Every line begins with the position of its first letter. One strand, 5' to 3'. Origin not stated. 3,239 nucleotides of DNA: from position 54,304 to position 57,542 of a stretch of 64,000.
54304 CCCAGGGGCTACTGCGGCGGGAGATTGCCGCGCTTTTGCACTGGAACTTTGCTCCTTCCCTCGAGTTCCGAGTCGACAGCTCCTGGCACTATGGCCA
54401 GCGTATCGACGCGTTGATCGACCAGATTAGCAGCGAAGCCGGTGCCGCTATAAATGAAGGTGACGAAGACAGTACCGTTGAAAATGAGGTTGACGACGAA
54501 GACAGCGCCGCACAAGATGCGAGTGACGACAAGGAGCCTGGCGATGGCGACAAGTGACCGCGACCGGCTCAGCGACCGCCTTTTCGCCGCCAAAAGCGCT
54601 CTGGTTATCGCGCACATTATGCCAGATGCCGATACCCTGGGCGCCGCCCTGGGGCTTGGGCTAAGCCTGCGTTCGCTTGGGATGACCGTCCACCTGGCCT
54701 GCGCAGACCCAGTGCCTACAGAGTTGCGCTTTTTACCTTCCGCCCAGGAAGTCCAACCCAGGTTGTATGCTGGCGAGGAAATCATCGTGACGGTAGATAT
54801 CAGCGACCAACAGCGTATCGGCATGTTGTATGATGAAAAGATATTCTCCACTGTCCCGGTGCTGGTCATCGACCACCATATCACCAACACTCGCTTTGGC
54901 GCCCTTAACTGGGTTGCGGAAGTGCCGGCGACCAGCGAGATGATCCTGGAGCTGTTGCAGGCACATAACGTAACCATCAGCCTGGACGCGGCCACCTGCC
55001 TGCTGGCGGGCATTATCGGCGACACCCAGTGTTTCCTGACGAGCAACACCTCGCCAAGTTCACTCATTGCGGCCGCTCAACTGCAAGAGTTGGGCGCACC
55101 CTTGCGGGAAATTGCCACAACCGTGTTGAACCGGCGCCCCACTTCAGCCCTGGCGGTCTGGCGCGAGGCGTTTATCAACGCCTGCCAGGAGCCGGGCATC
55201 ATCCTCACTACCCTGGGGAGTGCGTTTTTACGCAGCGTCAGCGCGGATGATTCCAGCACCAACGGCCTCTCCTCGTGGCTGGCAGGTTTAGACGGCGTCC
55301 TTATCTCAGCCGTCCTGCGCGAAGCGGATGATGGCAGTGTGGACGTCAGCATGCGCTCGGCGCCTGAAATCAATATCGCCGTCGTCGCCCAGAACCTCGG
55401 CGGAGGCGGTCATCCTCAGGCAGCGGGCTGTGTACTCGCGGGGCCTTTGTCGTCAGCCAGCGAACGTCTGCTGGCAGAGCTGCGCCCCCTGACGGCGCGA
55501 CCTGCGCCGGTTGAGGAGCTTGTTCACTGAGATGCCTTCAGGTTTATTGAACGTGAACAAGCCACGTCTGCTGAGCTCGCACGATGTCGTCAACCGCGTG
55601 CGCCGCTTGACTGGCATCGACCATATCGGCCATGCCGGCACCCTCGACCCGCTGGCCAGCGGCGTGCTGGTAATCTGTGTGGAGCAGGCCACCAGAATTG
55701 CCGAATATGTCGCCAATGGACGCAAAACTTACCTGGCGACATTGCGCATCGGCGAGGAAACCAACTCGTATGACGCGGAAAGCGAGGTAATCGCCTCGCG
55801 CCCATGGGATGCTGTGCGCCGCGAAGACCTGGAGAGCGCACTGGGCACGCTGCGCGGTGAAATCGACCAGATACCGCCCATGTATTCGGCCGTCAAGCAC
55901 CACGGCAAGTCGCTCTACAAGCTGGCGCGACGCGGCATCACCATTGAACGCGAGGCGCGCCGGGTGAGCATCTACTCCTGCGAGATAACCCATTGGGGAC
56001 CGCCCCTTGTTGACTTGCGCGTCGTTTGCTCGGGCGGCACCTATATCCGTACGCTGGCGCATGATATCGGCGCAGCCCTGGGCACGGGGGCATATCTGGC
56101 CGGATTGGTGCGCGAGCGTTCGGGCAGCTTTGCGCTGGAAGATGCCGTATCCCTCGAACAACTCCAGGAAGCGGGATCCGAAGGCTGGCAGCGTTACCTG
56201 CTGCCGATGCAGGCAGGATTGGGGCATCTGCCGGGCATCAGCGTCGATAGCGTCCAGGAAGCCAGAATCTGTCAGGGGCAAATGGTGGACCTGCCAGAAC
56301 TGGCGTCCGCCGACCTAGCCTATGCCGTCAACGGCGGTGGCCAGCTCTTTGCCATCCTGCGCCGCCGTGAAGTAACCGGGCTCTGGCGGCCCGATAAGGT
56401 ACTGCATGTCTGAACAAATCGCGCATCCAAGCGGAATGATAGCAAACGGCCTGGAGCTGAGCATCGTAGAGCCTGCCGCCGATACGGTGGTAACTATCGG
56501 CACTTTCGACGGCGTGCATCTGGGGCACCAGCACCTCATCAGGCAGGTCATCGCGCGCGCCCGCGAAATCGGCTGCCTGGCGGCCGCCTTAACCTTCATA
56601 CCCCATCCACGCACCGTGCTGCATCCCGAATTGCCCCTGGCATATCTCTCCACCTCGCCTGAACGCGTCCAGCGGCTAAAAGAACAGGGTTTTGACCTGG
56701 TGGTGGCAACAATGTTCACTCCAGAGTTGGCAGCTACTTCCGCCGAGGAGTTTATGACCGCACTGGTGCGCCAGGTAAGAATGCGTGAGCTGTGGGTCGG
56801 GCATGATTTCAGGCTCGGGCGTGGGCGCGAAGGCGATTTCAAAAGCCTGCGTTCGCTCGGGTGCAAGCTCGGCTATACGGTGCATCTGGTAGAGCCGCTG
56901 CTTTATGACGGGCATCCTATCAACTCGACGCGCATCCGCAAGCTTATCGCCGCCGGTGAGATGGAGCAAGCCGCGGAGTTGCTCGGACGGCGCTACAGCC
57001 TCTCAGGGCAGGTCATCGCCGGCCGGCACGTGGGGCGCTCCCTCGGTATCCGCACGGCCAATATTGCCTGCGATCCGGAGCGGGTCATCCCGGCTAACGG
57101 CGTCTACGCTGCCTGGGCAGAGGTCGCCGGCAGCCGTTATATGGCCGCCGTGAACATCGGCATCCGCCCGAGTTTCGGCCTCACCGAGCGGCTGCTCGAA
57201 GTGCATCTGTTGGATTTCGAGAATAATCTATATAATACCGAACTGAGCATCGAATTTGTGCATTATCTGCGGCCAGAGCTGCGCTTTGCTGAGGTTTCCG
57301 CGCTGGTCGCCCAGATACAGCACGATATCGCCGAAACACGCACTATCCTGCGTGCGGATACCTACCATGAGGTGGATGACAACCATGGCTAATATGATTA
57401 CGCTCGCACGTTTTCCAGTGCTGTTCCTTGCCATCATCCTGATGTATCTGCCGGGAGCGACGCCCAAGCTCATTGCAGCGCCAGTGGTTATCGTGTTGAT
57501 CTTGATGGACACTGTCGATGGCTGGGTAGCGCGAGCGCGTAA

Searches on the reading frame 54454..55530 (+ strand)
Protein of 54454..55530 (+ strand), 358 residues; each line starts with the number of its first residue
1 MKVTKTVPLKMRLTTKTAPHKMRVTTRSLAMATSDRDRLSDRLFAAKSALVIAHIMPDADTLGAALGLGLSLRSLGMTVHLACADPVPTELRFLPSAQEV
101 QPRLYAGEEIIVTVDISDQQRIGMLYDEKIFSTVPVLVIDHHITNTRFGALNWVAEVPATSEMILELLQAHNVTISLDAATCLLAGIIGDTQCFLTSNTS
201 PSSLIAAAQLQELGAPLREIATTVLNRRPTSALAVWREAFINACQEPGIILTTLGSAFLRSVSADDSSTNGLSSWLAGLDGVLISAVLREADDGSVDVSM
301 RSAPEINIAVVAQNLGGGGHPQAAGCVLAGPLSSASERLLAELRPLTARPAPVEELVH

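Call 58: search_protein_families(library=ncbifam, proteins=[window:54454-55530:+], max_evalue=1e-8)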
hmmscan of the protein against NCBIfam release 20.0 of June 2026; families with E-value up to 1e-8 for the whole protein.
window:54454-55530:+ (358 aa): 3 families
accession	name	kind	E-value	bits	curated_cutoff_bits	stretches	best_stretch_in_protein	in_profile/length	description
NF053633.1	OlncasPapPhNrnA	equivalog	1.3e-22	80.2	350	1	47-329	17-299/317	bifunctional oligoribonuclease/PAP phosphatase NrnA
NF003877.0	PRK05427.1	equivalog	3.7e-10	39.7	283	1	48-212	3-170/308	manganese-dependent inorganic pyrophosphatase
NF011110.0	PRK14538.1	equivalog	1e-09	37.1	707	1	116-328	451-662/838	putative bifunctional signaling protein/50S ribosomal protein L9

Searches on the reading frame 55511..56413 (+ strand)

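Call 58: search_protein_families(library=ncbifam, proteins=[window:55511-56413:+], max_evalue=1e-8)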
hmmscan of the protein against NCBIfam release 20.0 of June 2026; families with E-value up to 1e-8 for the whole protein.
window:55511-56413:+ (300 aa): 3 families
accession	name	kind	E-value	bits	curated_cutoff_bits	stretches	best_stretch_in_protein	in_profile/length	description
TIGR00431.1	TruB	equivalog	1.3e-69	234.1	151.45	1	10-218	2-210/210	tRNA pseudouridine(55) synthase TruB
NF003280.0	PRK04270.1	equivalog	8e-44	149.7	242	1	6-265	27-259/323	RNA-guided pseudouridylation complex pseudouridine synthase subunit Cbf5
TIGR00425.1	CBF5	equivalog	3.2e-40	138.2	238.15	1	7-268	31-265/322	RNA-guided pseudouridylation complex pseudouridine synthase subunit Cbf5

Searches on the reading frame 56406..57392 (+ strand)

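Call 58: search_protein_families(library=ncbifam, proteins=[window:56406-57392:+], max_evalue=1e-8)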
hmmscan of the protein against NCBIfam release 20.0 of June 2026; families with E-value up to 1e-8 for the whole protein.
window:56406-57392:+ (328 aa): 9 families
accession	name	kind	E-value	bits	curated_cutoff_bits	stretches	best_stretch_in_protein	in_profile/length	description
NF004160.0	PRK05627.1-3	equivalog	4.3e-90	301.7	295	1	23-318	13-322/325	bifunctional riboflavin kinase/FAD synthetase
NF004159.0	PRK05627.1-2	equivalog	3.5e-83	279.4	306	1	24-319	14-311/326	bifunctional riboflavin kinase/FAD synthetase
NF004162.0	PRK05627.1-5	equivalog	1.6e-75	254.3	241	1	24-316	12-300/304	bifunctional riboflavin kinase/FAD synthetase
NF004163.0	PRK05627.1-6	equivalog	4.9e-72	242.7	315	1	23-317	14-309/313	bifunctional riboflavin kinase/FAD synthetase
TIGR00083.1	ribF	equivalog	1.5e-65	221.5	184.35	1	29-315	2-289/290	riboflavin biosynthesis protein RibF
NF004161.0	PRK05627.1-4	equivalog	1.3e-62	211.7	461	1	25-316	18-312/324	bifunctional riboflavin kinase/FAD synthetase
NF004158.0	PRK05627.1-1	equivalog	1.8e-53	181.9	396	1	22-308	13-297/304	bifunctional riboflavin kinase/FAD synthetase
NF045965.1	RibF_rel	equivalog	2.2e-23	83.1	200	1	24-289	11-256/279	FAD synthase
NF005518.0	PRK07143.1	equivalog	9.7e-22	77.7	232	1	25-289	15-252/281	hypothetical protein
